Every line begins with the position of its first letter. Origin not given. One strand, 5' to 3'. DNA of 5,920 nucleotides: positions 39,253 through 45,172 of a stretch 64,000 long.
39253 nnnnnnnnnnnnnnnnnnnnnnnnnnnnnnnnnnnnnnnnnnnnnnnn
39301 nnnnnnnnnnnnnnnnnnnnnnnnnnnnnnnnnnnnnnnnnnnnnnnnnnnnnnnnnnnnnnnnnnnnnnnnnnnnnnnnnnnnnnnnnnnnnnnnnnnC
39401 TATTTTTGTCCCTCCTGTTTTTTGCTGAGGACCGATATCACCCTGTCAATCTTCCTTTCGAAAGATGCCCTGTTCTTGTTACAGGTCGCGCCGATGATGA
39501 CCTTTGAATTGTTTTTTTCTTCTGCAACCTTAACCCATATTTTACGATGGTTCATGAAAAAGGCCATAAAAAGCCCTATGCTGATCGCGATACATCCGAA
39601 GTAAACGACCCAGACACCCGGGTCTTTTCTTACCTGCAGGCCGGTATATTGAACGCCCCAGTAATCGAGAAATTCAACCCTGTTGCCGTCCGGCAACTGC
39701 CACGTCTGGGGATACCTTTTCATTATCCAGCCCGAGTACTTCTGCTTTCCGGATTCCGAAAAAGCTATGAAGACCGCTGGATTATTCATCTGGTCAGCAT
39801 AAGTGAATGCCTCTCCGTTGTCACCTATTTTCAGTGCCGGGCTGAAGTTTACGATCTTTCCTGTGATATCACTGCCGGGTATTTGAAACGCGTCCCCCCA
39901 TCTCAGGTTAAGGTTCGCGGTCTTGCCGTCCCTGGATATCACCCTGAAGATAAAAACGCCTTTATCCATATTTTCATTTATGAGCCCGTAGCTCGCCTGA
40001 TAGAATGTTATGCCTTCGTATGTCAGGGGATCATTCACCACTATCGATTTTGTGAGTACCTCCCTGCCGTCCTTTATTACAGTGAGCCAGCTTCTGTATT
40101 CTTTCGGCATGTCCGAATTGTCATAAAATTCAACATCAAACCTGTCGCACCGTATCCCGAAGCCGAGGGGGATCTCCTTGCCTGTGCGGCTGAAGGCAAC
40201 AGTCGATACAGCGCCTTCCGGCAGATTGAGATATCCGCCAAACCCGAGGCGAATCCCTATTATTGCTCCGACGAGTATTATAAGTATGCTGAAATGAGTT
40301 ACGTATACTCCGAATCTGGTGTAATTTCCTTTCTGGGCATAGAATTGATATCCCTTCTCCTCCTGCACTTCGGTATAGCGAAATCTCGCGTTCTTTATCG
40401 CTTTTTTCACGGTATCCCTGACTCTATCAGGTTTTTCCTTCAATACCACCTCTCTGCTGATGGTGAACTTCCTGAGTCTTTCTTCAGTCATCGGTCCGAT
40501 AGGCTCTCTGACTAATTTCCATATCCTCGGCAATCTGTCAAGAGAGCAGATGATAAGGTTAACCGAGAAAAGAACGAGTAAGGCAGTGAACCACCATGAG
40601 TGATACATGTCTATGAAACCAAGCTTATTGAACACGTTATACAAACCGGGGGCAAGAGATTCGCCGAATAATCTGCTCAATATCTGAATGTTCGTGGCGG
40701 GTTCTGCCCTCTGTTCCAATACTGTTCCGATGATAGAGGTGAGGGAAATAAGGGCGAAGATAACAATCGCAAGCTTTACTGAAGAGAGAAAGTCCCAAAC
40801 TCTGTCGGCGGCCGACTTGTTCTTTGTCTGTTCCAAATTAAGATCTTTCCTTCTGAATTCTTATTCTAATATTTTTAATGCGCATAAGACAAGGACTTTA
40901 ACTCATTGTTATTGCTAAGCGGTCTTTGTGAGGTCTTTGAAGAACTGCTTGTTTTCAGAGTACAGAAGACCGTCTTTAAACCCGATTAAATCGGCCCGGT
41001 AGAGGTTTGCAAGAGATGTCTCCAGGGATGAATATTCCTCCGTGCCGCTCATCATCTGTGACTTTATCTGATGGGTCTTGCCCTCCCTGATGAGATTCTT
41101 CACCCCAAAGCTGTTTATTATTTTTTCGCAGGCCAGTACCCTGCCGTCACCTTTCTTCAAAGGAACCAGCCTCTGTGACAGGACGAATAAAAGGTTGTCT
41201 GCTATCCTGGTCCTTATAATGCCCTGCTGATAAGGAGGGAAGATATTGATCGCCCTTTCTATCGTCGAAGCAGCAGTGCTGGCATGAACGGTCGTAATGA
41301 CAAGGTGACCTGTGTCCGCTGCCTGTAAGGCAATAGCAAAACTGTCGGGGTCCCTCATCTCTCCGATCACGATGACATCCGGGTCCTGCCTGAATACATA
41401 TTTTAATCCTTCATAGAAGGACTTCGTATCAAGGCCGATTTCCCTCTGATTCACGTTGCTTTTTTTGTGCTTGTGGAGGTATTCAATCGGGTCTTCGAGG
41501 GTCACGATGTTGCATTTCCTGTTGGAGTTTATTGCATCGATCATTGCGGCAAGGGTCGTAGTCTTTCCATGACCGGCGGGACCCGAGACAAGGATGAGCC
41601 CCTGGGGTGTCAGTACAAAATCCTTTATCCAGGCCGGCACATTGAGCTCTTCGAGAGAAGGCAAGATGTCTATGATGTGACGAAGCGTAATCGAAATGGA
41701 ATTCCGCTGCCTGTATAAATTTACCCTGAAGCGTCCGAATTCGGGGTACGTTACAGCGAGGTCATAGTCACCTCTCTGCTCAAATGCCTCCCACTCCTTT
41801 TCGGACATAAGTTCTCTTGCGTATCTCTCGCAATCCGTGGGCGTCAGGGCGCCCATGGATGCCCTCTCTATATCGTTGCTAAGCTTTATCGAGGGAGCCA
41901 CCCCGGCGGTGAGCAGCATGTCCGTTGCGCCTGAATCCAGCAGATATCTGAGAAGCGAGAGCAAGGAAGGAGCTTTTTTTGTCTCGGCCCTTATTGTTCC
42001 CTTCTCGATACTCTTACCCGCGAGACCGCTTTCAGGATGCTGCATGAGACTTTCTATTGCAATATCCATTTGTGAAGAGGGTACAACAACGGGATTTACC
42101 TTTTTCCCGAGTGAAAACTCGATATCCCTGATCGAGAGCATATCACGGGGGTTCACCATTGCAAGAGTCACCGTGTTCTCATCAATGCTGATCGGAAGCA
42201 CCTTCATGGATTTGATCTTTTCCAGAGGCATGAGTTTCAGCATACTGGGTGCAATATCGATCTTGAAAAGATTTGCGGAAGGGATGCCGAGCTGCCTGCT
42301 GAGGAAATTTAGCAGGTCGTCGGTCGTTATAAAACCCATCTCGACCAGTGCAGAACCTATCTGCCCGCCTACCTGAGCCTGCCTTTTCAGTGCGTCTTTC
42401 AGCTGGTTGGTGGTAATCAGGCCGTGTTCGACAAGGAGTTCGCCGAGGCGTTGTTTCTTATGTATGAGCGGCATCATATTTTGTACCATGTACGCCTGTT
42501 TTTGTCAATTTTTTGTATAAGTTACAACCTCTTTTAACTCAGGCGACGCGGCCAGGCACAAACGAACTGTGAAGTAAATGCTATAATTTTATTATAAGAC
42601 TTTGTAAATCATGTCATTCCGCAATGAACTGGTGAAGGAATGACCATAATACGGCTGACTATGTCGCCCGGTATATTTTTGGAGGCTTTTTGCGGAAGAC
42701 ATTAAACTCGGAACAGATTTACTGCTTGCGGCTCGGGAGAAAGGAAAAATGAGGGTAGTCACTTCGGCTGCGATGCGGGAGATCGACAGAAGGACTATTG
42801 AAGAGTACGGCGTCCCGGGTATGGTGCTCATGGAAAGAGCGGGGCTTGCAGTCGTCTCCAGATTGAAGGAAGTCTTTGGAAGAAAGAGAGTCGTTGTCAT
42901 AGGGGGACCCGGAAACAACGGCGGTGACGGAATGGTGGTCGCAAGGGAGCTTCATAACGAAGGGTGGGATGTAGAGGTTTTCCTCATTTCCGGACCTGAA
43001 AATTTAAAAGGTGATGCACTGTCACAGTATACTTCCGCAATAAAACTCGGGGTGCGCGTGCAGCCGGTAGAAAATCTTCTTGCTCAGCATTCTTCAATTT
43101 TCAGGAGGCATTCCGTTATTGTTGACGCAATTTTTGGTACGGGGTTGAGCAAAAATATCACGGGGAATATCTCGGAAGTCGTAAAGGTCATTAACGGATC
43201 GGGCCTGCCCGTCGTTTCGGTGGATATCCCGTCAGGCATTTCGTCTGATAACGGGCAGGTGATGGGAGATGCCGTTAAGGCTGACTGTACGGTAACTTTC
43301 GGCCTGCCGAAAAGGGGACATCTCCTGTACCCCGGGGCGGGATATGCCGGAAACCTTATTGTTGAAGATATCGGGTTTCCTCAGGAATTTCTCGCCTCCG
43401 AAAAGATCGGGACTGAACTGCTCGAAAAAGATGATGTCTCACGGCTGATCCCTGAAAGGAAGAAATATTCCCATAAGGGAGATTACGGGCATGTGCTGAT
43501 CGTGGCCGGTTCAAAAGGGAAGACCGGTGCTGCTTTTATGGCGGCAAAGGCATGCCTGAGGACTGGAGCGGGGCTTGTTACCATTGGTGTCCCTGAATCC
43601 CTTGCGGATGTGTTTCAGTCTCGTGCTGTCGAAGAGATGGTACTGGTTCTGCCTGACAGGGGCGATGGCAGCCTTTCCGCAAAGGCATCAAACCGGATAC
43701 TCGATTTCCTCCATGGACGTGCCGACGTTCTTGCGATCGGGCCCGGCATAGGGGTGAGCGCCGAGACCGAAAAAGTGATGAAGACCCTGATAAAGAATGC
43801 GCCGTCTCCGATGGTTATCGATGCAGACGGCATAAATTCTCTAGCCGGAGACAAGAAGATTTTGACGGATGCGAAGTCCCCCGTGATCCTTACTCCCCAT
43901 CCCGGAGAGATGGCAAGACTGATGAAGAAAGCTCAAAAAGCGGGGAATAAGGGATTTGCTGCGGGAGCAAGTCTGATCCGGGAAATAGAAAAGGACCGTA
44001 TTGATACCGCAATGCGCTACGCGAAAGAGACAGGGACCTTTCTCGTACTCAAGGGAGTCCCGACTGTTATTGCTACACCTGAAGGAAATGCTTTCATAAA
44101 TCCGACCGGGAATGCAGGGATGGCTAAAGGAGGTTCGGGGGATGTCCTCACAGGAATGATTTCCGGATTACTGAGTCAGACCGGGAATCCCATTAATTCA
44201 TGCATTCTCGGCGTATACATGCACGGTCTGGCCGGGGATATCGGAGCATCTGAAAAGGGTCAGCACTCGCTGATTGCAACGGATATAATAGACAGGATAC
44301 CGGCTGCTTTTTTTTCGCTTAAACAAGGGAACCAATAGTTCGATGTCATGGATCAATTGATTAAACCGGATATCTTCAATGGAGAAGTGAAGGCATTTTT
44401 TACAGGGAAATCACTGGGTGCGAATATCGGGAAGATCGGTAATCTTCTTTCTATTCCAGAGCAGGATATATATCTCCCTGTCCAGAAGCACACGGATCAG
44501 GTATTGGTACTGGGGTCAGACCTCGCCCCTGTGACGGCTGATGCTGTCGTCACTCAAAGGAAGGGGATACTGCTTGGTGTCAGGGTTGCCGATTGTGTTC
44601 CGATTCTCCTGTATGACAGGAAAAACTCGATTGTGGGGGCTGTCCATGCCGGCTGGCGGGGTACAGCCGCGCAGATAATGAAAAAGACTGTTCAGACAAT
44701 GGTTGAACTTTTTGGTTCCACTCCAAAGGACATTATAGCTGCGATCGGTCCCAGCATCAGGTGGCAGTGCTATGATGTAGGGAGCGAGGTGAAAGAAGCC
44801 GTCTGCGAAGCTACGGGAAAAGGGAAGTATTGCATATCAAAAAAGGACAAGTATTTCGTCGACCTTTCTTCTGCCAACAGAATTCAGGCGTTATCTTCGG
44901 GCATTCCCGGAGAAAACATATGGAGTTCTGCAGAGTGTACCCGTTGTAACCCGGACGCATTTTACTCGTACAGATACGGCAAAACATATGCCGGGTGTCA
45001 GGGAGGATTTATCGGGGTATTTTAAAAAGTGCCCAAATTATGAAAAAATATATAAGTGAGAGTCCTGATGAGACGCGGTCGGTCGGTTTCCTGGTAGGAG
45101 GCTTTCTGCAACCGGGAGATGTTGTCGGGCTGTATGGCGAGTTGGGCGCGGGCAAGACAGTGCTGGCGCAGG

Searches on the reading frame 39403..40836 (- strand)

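Call 46: search_protein_families(library=ncbifam, max_evalue=0.00001, proteins=[window:39403-40836:-])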
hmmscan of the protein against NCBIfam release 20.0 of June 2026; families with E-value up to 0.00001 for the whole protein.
window:39403-40836:- (478 aa): 0 families

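Call 69: search_protein_families(library=pfam, max_evalue=0.0001, proteins=[window:39403-40836:-])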
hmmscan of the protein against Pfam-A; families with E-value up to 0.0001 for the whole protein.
window:39403-40836:- (478 aa): 1 family
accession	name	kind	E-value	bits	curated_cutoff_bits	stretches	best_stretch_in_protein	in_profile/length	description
PF05140.19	ResB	-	8.5e-103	345.2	24.6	2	20-345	1-318/486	ResB-like family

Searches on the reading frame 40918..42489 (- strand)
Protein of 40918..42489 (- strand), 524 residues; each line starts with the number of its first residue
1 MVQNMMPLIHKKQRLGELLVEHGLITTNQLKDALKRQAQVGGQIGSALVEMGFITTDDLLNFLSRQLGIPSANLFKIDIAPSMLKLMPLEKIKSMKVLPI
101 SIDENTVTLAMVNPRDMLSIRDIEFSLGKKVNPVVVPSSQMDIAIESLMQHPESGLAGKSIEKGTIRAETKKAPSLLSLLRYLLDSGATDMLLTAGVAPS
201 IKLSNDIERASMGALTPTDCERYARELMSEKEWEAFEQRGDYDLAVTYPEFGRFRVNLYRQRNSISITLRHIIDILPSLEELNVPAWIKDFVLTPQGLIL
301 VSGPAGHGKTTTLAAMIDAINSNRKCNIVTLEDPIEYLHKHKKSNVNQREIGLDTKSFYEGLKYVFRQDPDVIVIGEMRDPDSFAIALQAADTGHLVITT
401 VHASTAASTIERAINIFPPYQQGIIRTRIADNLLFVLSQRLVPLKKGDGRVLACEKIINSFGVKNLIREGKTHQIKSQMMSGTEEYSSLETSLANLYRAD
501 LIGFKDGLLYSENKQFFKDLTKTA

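Call 46: search_protein_families(library=ncbifam, max_evalue=0.00001, proteins=[window:40918-42489:-])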
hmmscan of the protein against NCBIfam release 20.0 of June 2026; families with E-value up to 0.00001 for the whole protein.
window:40918-42489:- (524 aa): 20 families
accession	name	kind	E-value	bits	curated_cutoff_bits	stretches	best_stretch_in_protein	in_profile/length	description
TIGR01420.1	pilT_fam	subfamily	6.9e-116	387.2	319.1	1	176-514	2-341/343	PilT/PilU family type 4a pilus ATPase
TIGR02538.1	type_IV_pilB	equivalog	5.3e-55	187.1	675.65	2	290-442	310-452/564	type IV-A pilus assembly ATPase PilB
TIGR02533.1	type_II_gspE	equivalog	8.3e-44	150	630.25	1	289-442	236-379/486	type II secretion system ATPase GspE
TIGR02525.1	plasmid_TraJ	equivalog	7e-39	133.8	368.3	1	257-450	105-306/372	plasmid transfer ATPase TraJ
NF053534.1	T4PilAsmATPsTfpB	equivalog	1.5e-37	129.2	850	1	287-442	328-472/584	type IV pilus assembly ATPase TfpB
NF041000.1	ATPase_ComGA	equivalog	9.5e-35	119.9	300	1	287-443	119-266/267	competence type IV pilus ATPase ComGA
NF007755.0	PRK10436.1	equivalog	1.4e-34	119.6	617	1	290-442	213-355/465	type II secretion system protein GspE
TIGR02524.1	dot_icm_DotB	equivalog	4.2e-32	111.7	463.3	1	261-479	99-321/358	Dot/Icm type IV secretion system ATPase DotB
NF053729.1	c-di-GMP_motif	domain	2.5e-19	68.8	38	1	14-66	1-53/53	cyclic di-GMP-binding domain-containing protein, MshE-related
NF058587.1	archaellum_moto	equivalog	1e-17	64.1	550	1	292-413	271-393/527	archaellum flagellar ATPase motor FlaI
NF008411.1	PRK11234.1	equivalog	5.3e-16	58.2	1170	1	7-158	473-626/723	cyclic di-3',5'-guanylate-activated glycosyltransferase NfrB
TIGR02782.1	TrbB_P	equivalog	2.5e-14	53.3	304.55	1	298-435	138-274/303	P-type conjugative transfer ATPase TrbB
TIGR02788.1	VirB11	equivalog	2.3e-13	49.9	249.95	1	287-418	136-267/308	P-type DNA transfer ATPase VirB11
NF012033.0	PRK15489.1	equivalog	2.8e-13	48.9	537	1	8-171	486-636/703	glycosyl transferase family protein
NF010407.0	PRK13833.1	subfamily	1.8e-11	44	499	1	299-427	147-273/323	conjugal transfer protein TrbB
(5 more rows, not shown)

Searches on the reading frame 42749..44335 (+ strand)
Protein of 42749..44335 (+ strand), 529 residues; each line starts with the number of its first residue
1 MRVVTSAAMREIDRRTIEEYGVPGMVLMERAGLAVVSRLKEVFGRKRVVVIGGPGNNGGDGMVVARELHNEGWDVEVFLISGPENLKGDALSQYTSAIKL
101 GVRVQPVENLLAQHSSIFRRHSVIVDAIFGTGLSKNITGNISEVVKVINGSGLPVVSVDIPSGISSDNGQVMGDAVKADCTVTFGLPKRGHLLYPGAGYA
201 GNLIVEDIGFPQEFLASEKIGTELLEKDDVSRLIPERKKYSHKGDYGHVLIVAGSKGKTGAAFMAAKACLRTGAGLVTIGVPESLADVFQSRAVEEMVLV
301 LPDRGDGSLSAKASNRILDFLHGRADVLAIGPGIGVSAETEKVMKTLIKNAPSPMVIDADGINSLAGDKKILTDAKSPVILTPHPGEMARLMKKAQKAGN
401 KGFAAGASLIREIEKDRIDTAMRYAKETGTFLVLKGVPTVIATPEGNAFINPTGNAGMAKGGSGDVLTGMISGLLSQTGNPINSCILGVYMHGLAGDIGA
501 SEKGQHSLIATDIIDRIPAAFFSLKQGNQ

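Call 46: search_protein_families(library=ncbifam, max_evalue=0.00001, proteins=[window:42749-44335:+])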
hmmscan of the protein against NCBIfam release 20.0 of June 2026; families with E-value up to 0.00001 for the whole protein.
window:42749-44335:+ (529 aa): 4 families
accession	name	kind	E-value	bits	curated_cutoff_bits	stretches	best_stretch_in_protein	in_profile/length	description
NF007856.0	PRK10565.1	equivalog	9.2e-87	291.8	703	1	3-517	17-494/510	bifunctional ADP-dependent NAD(P)H-hydrate dehydratase/NAD(P)H-hydrate epimerase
TIGR00196.1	yjeF_cterm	hypoth_equivalog_domain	3.1e-68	230.1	129.85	1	226-520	4-274/277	NAD(P)H-hydrate dehydratase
TIGR00197.1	yjeF_nterm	hypoth_equivalog_domain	2.5e-50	171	88.6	1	3-211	2-205/206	NAD(P)H-hydrate epimerase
NF006830.1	PRK09355.1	equivalog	7.5e-06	25.5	180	0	340-516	70-246/263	hydroxyethylthiazole kinase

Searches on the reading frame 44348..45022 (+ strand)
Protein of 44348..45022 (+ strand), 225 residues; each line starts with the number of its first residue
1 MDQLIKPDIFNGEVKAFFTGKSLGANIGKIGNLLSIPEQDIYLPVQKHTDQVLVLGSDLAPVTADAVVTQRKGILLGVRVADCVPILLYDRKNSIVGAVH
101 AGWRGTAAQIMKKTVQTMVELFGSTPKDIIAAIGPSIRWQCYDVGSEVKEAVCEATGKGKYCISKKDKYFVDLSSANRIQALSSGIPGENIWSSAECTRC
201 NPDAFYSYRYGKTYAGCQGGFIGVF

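Call 46: search_protein_families(library=ncbifam, max_evalue=0.00001, proteins=[window:44348-45022:+])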
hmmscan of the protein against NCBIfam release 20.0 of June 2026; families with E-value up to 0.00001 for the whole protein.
window:44348-45022:+ (225 aa): 2 families
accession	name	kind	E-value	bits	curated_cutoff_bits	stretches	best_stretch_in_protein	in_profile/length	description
TIGR00726.1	TIGR00726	equivalog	1.1e-53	181.9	141.15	1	25-216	25-214/223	peptidoglycan editing factor PgeF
NF007998.1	PRK10723.1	equivalog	1.8e-29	102.9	369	1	32-212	56-231/243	purine nucleoside phosphorylase YfiH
